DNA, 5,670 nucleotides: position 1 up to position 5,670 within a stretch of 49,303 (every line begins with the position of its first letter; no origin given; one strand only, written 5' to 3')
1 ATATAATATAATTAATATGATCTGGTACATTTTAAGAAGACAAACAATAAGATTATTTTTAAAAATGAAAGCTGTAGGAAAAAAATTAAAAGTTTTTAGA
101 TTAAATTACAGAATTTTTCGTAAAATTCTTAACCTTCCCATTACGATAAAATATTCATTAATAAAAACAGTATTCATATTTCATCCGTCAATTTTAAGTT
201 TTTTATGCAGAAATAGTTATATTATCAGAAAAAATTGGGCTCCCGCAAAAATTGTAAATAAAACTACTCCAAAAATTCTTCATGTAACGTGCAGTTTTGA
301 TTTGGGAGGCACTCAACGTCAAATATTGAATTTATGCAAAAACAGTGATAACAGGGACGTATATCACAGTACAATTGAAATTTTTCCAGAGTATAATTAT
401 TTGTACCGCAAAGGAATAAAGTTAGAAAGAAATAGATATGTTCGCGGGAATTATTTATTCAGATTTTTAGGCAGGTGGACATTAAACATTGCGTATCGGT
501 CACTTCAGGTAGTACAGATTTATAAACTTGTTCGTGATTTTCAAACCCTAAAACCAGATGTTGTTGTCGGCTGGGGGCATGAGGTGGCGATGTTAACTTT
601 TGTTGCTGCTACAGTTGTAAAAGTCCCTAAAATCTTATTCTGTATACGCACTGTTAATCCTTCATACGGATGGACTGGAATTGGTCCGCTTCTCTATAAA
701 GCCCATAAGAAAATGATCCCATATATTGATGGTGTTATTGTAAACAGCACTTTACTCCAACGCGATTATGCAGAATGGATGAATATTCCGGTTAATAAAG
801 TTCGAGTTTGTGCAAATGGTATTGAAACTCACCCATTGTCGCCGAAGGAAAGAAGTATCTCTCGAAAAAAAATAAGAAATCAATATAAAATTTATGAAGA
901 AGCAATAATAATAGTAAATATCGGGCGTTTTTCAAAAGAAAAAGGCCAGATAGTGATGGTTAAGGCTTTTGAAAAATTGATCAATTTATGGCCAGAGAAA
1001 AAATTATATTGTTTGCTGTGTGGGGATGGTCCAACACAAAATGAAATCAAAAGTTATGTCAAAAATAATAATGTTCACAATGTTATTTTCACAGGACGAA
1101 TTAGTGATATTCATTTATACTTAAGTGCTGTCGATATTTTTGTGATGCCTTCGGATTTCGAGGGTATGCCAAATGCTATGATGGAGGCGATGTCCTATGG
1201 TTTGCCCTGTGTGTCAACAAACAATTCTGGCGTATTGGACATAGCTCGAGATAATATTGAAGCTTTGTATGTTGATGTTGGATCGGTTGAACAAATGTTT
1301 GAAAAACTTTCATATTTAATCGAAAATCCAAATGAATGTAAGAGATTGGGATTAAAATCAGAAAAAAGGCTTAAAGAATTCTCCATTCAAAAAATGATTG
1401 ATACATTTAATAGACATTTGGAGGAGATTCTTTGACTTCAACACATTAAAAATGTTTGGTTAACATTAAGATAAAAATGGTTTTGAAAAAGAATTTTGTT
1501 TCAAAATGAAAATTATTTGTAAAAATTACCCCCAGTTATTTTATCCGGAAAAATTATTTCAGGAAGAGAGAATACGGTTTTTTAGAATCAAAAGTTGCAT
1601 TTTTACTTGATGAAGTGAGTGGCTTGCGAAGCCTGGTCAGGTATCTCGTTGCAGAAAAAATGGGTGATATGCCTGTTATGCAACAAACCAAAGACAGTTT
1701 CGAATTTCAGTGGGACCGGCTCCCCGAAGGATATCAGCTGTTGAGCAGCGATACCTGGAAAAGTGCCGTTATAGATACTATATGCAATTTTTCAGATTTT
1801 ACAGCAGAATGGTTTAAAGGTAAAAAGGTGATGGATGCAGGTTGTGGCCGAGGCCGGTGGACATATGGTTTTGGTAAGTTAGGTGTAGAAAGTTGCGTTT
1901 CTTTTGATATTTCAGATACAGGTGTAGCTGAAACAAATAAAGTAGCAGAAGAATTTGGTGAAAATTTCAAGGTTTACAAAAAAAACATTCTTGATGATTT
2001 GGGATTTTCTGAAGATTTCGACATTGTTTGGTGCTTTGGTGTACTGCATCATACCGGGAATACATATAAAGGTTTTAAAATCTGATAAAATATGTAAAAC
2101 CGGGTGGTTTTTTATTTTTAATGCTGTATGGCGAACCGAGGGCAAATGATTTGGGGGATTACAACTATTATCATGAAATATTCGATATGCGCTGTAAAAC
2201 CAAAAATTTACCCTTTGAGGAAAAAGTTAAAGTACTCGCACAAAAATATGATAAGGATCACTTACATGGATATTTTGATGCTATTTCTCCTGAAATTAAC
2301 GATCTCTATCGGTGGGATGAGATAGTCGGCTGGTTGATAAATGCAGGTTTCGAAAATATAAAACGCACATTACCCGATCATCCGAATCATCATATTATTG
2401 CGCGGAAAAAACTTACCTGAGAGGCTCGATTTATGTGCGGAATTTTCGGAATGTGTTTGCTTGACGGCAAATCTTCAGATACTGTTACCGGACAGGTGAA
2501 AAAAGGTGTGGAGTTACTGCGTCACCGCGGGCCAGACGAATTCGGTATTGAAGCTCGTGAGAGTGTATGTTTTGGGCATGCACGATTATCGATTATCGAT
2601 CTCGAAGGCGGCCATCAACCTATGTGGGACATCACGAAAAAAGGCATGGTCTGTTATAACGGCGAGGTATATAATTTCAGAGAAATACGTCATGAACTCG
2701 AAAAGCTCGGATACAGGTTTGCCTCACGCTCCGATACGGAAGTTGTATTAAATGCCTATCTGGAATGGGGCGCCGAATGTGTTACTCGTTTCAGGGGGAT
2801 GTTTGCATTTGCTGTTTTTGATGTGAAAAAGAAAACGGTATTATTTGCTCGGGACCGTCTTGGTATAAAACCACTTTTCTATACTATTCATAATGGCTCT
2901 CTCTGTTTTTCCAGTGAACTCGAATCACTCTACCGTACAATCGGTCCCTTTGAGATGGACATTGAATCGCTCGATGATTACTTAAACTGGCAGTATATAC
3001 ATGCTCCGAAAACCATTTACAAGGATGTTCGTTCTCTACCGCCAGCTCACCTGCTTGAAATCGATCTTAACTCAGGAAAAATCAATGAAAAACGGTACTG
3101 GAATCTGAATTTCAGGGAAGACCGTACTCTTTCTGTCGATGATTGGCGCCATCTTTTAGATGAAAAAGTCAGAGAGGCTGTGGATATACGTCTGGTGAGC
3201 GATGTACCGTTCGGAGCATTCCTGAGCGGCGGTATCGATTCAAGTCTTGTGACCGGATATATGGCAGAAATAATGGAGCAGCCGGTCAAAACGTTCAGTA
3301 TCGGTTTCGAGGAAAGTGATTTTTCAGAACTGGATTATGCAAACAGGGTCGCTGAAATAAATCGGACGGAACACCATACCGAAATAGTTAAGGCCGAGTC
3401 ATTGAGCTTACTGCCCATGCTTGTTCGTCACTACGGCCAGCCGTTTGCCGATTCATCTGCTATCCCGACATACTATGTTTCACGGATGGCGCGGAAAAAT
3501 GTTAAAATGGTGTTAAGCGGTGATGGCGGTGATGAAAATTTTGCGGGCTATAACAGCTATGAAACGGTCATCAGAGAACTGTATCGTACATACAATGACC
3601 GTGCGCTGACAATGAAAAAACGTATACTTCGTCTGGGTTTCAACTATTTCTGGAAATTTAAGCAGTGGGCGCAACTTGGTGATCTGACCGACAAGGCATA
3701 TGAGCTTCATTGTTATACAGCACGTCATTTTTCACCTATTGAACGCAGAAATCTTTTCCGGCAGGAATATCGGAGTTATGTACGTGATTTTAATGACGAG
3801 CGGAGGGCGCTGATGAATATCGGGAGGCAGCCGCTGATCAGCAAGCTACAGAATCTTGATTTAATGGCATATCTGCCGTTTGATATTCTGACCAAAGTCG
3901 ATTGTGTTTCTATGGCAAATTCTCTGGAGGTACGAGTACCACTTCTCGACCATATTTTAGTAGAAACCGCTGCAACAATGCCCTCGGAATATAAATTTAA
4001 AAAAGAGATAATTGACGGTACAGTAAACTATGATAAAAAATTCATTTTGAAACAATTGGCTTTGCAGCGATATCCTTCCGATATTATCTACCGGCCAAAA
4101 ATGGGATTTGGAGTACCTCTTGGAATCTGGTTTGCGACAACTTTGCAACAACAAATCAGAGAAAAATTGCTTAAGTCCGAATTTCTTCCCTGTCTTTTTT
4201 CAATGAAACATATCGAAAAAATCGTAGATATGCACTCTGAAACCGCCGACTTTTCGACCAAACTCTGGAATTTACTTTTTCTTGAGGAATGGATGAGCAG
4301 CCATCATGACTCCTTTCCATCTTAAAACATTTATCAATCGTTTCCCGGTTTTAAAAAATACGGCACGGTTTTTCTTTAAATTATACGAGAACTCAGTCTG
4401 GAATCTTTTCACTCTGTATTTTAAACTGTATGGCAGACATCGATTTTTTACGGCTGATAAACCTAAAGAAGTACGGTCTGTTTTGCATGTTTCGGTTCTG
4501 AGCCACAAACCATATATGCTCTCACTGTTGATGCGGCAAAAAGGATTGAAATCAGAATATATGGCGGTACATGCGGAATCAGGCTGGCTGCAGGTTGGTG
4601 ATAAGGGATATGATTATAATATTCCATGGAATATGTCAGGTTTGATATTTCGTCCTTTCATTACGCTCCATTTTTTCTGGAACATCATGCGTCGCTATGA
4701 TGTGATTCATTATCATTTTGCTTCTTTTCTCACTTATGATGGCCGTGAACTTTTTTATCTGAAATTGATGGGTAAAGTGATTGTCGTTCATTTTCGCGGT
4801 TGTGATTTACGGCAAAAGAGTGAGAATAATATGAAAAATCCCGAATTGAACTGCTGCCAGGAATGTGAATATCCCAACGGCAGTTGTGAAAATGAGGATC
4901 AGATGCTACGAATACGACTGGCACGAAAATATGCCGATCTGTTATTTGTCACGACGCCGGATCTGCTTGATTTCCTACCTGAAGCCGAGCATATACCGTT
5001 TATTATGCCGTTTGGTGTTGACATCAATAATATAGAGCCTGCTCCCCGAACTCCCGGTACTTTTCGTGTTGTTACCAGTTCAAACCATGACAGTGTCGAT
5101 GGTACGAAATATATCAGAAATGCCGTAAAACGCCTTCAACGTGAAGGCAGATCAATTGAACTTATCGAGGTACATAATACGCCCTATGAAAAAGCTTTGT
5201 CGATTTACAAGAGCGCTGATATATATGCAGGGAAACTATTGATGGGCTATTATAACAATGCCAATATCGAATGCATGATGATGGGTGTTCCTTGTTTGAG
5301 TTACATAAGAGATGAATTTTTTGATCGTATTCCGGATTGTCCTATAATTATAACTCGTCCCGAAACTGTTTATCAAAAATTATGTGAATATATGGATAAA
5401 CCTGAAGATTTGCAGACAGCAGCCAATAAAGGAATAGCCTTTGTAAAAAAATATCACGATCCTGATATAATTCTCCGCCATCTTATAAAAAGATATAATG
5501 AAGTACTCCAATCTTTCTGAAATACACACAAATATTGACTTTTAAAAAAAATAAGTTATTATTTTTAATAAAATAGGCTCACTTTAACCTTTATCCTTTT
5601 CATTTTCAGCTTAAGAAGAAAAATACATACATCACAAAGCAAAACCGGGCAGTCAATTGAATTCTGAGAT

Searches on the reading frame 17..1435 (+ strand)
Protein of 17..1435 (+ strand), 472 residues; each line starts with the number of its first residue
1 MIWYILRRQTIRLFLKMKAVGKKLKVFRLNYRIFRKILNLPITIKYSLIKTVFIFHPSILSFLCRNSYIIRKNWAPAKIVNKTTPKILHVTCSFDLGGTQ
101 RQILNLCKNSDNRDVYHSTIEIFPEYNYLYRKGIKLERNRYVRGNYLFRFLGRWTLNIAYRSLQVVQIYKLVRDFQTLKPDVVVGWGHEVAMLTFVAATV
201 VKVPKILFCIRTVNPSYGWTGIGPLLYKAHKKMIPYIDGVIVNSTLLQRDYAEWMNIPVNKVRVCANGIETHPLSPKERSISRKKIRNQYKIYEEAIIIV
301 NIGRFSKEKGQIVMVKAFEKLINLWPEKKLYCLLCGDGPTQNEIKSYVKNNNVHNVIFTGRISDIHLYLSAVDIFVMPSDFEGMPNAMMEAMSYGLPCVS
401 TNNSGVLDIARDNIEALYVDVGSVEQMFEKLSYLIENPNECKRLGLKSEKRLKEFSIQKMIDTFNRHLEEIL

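Call 5: search_protein_families(library=ncbifam, proteins=[window:17-1435:+], max_evalue=0.01)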
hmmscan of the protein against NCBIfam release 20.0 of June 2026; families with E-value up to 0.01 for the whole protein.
window:17-1435:+ (472 aa): 42 families (the best 25 are shown)
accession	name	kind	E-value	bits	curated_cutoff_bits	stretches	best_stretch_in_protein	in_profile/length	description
TIGR03088.1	stp2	hypoth_equivalog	2.3e-38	132.2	409.05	1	85-470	2-372/374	TIGR03088 family PEP-CTERM/XrtA system glycosyltransferase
TIGR03999.1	thiol_BshA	equivalog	4e-29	101.7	273.7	1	224-471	132-373/375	N-acetyl-alpha-D-glucosaminyl L-malate synthase BshA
TIGR04157.1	glyco_rSAM_CFB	subfamily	9.8e-29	100.5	400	1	227-462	160-400/406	TIGR04157 family glycosyltransferase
NF047684.1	TeichurnBiosyTuaC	equivalog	8.5e-24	84.2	550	1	229-441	157-358/391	teichuronic acid biosynthesis protein TuaC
NF011726.0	PRK15179.1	equivalog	2e-21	76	733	1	175-464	396-687/694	Vi polysaccharide biosynthesis protein TviE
NF050063.1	ProtGlycPglJ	equivalog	3.2e-19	69.4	500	1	233-460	141-355/363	N-acetylgalactosamine-N,N'-diacetylbacillosaminyl-diphospho-undecaprenol 4-alpha-N-acetylgalactosaminyltransferase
TIGR02149.1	glgA_Coryne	subfamily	5.3e-19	68.6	302.4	1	229-460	137-379/391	glycogen synthase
NF012034.0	PRK15490.1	equivalog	2.1e-17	62.7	813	1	168-420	269-521/578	Vi polysaccharide biosynthesis glycosyltransferase TviE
NF041876.1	EPS_EpsE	equivalog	2.7e-17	63.1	400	1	241-453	167-377/389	exopolysaccharide biosynthesis GT4 family glycosyltransferase EpsE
NF050056.1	ProtGlycPglH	equivalog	8.3e-17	61.3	600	1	292-467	176-349/354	GalNAc-alpha-(1->4)-GalNAc-alpha-(1->3)-diNAcBac-PP-undecaprenol alpha-1,4-N-acetyl-D-galactosaminyltransferase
NF007396.0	PRK09922.1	equivalog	1.3e-16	60.4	385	1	294-443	180-332/361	lipopolysaccharide 1,6-galactosyltransferase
NF047881.1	glyco_SdgB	exception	2e-16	59.7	800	1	295-468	320-493/496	serine-aspartate repeat adhesin O-glycosyltransferase SdgB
NF038295.1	EPS_HpsP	equivalog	1.4e-14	53.9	550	1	276-453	187-368/388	hormogonium polysaccharide biosynthesis glycosyltransferase HpsP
TIGR03449.1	mycothiol_MshA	equivalog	6.6e-14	51.6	462.5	1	231-466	159-398/406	D-inositol-3-phosphate glycosyltransferase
NF012028.0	PRK15484.1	subfamily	1.4e-12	47.4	618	1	240-434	143-341/380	lipopolysaccharide N-acetylglucosaminyltransferase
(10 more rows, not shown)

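Call 27: find_encoding_contigs(protein=window:17-1435:+, flank=10000, max_places=3)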
Protein window:17-1435:+ (472 aa): no gene with exactly this product is on record in the collection.
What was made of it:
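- Tried and rejected: That product is not on record (call 27).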

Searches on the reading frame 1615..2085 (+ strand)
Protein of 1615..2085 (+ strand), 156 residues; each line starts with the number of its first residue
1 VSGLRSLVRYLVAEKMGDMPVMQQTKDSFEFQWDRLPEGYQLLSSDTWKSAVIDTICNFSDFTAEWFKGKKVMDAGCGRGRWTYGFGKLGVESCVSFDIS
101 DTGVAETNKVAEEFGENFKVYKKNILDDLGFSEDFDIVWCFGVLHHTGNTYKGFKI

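Call 5: search_protein_families(library=ncbifam, proteins=[window:1615-2085:+], max_evalue=0.01)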
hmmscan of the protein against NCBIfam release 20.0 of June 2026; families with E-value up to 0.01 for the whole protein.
window:1615-2085:+ (156 aa): 14 families
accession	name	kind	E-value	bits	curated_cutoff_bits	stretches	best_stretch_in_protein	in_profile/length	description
TIGR02021.1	BchM-ChlM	equivalog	1.7e-09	37.5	158.9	1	62-146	48-130/218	magnesium protoporphyrin IX methyltransferase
TIGR04290.1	meth_Rta_06860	hypoth_equivalog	3.4e-08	33.2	300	1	59-146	40-127/226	TIGR04290 family methyltransferase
NF011650.0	PRK15068.1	equivalog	2.5e-07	29.9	209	1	67-148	121-204/324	tRNA 5-methoxyuridine(34)/uridine 5-oxyacetic acid(34) synthase CmoB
TIGR01983.1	UbiG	equivalog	1.4e-06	27.8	102.95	1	54-148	35-130/228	bifunctional 2-polyprenyl-6-hydroxyphenol methylase/3-demethylubiquinol 3-O-methyltransferase UbiG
TIGR00452.1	TIGR00452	equivalog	0.0001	21.2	275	1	67-147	116-197/316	tRNA 5-methoxyuridine(34)/uridine 5-oxyacetic acid(34) synthase CmoB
TIGR00406.1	prmA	equivalog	0.00057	19.4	183.15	1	68-138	159-229/288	50S ribosomal protein L11 methyltransferase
NF001785.0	PRK00517.2-2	equivalog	0.0017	17.6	188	1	67-138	144-215/282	50S ribosomal protein L11 methyltransferase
TIGR01934.1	MenG_MenH_UbiE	subfamily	0.0028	17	158.35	1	46-138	25-110/223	ubiquinone/menaquinone biosynthesis methyltransferase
NF008992.0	PRK12335.1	equivalog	0.0031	16.7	303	1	67-142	121-194/289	SAM-dependent methyltransferase TehB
NF045649.1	2X_seleno_MduS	exception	0.0041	16.1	380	1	70-137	43-112/338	methyltransferase domain-containing selenoprotein MduS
NF008686.0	PRK11705.1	equivalog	0.0043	16.1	400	1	68-149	167-243/383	cyclopropane fatty acyl phospholipid synthase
NF043040.1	corrin_prot_MT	hypoth_equivalog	0.0047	16.4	180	1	64-139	36-115/216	corrinoid protein-associated methyltransferase CpaM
NF004452.0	PRK05785.1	equivalog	0.0067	15.9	207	1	41-112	30-94/228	hypothetical protein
TIGR00477.1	tehB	equivalog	0.0072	15.7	219.5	1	67-141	72-144/238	tellurite resistance methyltransferase TehB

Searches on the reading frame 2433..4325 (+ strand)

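Call 4: search_protein_families(library=pfam, proteins=[window:2433-4325:+], max_evalue=0.01)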
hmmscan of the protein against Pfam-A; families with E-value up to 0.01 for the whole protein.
window:2433-4325:+ (630 aa): 4 families
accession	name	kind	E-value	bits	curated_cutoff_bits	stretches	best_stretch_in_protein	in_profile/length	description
PF00733.27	Asn_synthase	-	8.1e-86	289.3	21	1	242-621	2-353/354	Asparagine synthase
PF13537.11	GATase_7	-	6.8e-45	152.5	25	1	49-167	1-122/123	Glutamine amidotransferase domain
PF13522.11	GATase_6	-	1.3e-40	138.9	27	1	34-162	1-130/130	Glutamine amidotransferase domain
PF12481.13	DUF3700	-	6e-06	26.3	27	1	116-167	125-177/228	Aluminium induced protein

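Call 5: search_protein_families(library=ncbifam, proteins=[window:2433-4325:+], max_evalue=0.01)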
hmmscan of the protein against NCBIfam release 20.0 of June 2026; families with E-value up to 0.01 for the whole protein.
window:2433-4325:+ (630 aa): 10 families
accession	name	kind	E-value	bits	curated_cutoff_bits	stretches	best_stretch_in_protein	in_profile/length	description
TIGR03108.1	eps_aminotran_1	hypoth_equivalog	7.7e-174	579.8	816.9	1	1-622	1-626/628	XrtA/PEP-CTERM system amidotransferase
TIGR01536.1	asn_synth_AEB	equivalog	7.9e-141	470.6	267.1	1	2-559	1-517/517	asparagine synthase (glutamine-hydrolyzing)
TIGR03104.1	trio_amidotrans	equivalog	6e-128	427.6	570.1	2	1-379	1-386/589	N-acetylglutaminylglutamine amidotransferase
NF006949.0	PRK09431.1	equivalog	2e-88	297.3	499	3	1-169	1-168/554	asparagine synthase B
NF033535.1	lass_lactam_cya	exception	7.4e-61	206.5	525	1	1-374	1-381/668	lasso peptide isopeptide bond-forming cyclase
NF033561.1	macrolact_Ik_Al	subfamily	2.8e-13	49.3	300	1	111-370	70-331/561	albusnodin/ikarugamycin family macrolactam cyclase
TIGR01134.1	purF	equivalog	2.9e-10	40.1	350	1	46-164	67-197/432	amidophosphoribosyltransferase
NF001484.0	PRK00331.1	subfamily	1.7e-09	36.6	381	1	63-167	87-199/601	isomerizing glutamine--fructose-6-phosphate transaminase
TIGR01135.1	glmS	equivalog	2.3e-09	36.3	418.05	1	63-167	86-198/607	glutamine--fructose-6-phosphate transaminase (isomerizing)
TIGR00364.1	TIGR00364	equivalog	0.0057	16.2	150.3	0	263-316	4-56/201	7-cyano-7-deazaguanine synthase QueC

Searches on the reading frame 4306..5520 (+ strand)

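Call 4: search_protein_families(library=pfam, proteins=[window:4306-5520:+], max_evalue=0.01)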
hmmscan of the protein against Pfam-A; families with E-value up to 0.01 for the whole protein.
window:4306-5520:+ (404 aa): 1 family
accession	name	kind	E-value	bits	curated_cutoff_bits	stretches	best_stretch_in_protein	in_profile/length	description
PF13524.12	Glyco_trans_1_2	-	0.0091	16.4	25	0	292-393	35-142/144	Glycosyl transferase-like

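Call 5: search_protein_families(library=ncbifam, proteins=[window:4306-5520:+], max_evalue=0.01)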
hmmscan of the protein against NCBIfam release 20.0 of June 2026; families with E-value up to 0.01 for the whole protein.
window:4306-5520:+ (404 aa): 0 families
